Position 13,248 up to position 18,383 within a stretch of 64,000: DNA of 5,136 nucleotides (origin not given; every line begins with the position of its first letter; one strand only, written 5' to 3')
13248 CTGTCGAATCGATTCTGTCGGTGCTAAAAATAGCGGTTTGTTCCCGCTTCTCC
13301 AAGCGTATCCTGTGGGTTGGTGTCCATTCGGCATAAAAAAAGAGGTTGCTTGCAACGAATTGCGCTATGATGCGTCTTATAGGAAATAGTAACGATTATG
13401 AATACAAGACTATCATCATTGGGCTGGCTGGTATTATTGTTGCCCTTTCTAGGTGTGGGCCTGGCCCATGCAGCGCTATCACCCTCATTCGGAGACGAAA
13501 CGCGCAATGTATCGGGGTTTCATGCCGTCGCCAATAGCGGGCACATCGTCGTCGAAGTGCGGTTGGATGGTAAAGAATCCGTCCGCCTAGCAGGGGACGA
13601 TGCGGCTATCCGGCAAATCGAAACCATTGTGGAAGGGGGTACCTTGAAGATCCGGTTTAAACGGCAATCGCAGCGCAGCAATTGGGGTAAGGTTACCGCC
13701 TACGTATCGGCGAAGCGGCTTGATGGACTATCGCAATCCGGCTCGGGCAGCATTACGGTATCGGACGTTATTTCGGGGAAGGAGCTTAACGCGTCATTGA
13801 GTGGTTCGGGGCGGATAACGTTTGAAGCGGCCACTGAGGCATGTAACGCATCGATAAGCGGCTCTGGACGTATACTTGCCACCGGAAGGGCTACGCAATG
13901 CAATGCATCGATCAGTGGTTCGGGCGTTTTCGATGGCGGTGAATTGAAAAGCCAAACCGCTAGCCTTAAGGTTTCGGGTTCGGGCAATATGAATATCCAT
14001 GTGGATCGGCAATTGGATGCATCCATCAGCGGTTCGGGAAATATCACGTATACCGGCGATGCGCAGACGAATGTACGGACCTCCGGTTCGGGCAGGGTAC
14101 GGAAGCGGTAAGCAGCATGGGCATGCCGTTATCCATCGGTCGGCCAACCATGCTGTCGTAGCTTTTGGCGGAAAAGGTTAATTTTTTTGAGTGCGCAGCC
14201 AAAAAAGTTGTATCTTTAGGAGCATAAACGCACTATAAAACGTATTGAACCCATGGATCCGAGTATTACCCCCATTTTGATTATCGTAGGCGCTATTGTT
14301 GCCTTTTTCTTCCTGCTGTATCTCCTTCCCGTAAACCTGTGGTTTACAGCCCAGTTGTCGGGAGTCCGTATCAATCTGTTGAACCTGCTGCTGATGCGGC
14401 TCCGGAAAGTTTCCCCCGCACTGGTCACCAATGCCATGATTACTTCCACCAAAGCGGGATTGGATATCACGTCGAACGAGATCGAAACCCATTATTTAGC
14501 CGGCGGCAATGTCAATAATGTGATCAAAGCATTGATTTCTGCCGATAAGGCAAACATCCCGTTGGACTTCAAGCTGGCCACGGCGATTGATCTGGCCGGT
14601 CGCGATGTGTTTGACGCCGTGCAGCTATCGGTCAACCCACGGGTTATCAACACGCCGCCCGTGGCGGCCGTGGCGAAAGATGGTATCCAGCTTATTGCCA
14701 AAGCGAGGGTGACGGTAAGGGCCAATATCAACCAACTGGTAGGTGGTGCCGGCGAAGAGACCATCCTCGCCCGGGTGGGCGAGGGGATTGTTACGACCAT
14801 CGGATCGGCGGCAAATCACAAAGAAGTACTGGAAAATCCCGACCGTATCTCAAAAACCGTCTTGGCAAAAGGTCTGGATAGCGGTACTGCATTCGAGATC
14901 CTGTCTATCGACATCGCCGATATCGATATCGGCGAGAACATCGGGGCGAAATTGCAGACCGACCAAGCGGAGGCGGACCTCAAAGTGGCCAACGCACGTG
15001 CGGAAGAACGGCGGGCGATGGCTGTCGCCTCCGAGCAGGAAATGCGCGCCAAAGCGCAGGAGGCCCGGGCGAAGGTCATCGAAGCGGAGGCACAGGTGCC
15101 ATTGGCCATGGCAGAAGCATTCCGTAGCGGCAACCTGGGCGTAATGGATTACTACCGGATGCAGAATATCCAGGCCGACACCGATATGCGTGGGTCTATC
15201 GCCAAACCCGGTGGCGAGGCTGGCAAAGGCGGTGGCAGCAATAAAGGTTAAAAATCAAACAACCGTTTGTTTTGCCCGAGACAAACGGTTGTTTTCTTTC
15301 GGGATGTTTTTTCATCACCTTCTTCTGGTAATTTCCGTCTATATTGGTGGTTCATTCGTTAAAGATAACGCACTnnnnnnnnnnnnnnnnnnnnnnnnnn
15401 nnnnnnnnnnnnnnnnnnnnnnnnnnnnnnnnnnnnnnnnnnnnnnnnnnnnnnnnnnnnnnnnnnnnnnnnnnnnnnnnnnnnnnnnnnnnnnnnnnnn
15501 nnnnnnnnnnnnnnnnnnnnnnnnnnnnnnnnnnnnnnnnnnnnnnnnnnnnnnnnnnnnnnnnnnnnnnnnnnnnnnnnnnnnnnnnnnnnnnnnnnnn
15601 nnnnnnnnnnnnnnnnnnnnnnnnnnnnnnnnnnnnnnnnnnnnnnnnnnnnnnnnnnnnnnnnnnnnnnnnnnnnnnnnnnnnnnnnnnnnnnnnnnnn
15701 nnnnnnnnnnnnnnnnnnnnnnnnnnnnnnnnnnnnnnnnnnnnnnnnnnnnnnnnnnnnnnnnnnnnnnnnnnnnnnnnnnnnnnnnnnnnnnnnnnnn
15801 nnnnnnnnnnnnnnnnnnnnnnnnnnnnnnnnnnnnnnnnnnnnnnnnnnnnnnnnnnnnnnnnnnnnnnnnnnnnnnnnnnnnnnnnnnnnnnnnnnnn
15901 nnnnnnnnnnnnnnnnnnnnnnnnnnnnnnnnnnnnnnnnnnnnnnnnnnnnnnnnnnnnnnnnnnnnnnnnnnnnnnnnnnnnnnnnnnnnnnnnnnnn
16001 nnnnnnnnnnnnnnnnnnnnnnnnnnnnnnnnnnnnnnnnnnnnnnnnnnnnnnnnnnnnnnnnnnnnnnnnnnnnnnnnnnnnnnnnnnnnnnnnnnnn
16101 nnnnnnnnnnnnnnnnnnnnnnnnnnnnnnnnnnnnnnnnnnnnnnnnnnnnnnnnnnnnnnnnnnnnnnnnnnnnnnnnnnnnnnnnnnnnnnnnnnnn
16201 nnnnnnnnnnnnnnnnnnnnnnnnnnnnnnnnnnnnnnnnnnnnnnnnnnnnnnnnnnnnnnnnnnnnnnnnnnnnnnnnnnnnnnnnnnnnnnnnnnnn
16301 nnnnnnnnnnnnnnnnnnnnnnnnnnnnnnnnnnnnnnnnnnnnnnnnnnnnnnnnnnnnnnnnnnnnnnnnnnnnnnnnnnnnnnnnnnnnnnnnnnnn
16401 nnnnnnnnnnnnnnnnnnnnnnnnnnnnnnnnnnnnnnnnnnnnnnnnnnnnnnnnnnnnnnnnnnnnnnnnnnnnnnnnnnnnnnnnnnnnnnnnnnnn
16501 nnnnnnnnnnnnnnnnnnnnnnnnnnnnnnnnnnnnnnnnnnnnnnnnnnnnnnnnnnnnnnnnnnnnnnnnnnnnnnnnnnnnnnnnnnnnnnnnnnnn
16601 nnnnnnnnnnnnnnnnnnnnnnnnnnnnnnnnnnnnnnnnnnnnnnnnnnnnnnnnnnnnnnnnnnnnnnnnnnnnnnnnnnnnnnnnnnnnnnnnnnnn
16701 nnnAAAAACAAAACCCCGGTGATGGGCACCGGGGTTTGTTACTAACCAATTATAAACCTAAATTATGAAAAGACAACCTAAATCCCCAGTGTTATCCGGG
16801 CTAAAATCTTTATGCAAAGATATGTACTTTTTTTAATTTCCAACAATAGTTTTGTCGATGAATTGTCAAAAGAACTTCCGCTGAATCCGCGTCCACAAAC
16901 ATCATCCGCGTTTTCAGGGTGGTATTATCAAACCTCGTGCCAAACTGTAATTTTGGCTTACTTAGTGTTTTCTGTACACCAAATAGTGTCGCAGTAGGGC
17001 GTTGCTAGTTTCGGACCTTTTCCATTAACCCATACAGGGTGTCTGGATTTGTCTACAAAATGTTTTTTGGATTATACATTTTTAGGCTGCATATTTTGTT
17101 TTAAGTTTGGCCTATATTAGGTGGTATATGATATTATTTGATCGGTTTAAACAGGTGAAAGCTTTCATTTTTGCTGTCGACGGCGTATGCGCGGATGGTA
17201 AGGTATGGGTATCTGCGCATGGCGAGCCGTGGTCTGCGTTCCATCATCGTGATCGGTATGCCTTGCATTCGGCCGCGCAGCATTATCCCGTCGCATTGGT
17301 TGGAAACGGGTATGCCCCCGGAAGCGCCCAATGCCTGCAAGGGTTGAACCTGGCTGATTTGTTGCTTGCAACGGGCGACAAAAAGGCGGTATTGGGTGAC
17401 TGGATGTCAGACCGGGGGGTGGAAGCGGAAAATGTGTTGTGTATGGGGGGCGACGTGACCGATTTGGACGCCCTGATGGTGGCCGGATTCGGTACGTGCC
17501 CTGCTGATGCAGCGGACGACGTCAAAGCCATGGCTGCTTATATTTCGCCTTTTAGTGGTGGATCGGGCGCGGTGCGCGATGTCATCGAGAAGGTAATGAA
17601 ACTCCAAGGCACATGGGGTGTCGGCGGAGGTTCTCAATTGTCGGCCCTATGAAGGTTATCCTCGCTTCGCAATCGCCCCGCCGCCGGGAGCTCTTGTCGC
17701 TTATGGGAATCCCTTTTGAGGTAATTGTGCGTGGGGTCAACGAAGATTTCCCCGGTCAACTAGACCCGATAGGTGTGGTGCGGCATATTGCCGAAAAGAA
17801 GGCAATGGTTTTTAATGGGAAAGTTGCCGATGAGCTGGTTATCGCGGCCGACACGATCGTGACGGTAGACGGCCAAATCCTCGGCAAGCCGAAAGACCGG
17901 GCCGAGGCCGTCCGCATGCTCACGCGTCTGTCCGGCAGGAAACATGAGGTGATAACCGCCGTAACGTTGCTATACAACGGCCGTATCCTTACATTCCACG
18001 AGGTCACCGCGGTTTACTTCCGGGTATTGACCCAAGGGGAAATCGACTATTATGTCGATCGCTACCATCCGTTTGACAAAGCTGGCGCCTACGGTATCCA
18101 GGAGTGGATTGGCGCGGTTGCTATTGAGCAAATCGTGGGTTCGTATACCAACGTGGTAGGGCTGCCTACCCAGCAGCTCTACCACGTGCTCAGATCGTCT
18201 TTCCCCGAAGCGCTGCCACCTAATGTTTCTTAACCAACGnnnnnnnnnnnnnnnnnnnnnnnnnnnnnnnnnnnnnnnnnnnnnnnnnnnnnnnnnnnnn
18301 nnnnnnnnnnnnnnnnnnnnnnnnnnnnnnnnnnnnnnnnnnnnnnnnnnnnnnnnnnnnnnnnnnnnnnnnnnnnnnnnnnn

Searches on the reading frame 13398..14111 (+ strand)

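Call 50: search_protein_families(library=pfam, proteins=[window:13398-14111:+], max_evalue=0.001)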
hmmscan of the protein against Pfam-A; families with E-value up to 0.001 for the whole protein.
window:13398-14111:+ (237 aa): 1 family
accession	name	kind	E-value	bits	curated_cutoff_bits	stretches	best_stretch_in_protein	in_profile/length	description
PF10988.14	DUF2807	-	5.3e-42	144.1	24.2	1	41-222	2-181/181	Putative auto-transporter adhesin, head GIN domain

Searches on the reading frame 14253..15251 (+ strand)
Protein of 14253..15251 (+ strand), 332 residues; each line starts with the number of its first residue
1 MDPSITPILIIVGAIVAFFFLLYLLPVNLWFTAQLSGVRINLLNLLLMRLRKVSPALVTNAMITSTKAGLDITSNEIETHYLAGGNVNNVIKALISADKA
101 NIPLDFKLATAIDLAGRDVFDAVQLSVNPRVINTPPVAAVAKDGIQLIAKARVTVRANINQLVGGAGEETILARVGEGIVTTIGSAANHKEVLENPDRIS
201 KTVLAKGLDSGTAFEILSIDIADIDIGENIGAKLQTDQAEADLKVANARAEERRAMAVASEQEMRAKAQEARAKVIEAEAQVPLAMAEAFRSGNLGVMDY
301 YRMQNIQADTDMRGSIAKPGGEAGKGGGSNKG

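Call 50: search_protein_families(library=pfam, proteins=[window:14253-15251:+], max_evalue=0.001)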
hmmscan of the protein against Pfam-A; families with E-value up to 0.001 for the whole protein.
window:14253-15251:+ (332 aa): 1 family
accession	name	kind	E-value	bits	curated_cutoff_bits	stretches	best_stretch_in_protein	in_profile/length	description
PF12127.13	FloA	-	1e-161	537.7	34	1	8-319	2-313/314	Flotillin-like protein FloA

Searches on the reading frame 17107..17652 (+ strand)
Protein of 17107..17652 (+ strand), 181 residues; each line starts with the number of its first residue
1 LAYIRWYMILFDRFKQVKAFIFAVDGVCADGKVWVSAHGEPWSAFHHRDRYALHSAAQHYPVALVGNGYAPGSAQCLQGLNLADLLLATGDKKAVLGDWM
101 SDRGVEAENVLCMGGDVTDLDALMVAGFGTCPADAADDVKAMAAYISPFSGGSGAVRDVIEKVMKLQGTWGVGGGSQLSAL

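Call 50: search_protein_families(library=pfam, proteins=[window:17107-17652:+], max_evalue=0.001)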
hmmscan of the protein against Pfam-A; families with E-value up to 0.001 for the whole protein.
window:17107-17652:+ (181 aa): 1 family
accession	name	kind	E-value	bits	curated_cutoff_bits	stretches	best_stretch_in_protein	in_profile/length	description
PF08282.18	Hydrolase_3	-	0.00083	19.6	20.9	0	84-150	180-246/255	haloacid dehalogenase-like hydrolase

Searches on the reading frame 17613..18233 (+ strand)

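Call 50: search_protein_families(library=pfam, proteins=[window:17613-18233:+], max_evalue=0.001)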
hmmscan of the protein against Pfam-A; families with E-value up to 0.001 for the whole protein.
window:17613-18233:+ (206 aa): 1 family
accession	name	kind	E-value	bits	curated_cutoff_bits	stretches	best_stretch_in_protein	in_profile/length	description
PF02545.19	Maf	-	2.2e-60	204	27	1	14-195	1-186/187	Maf-like protein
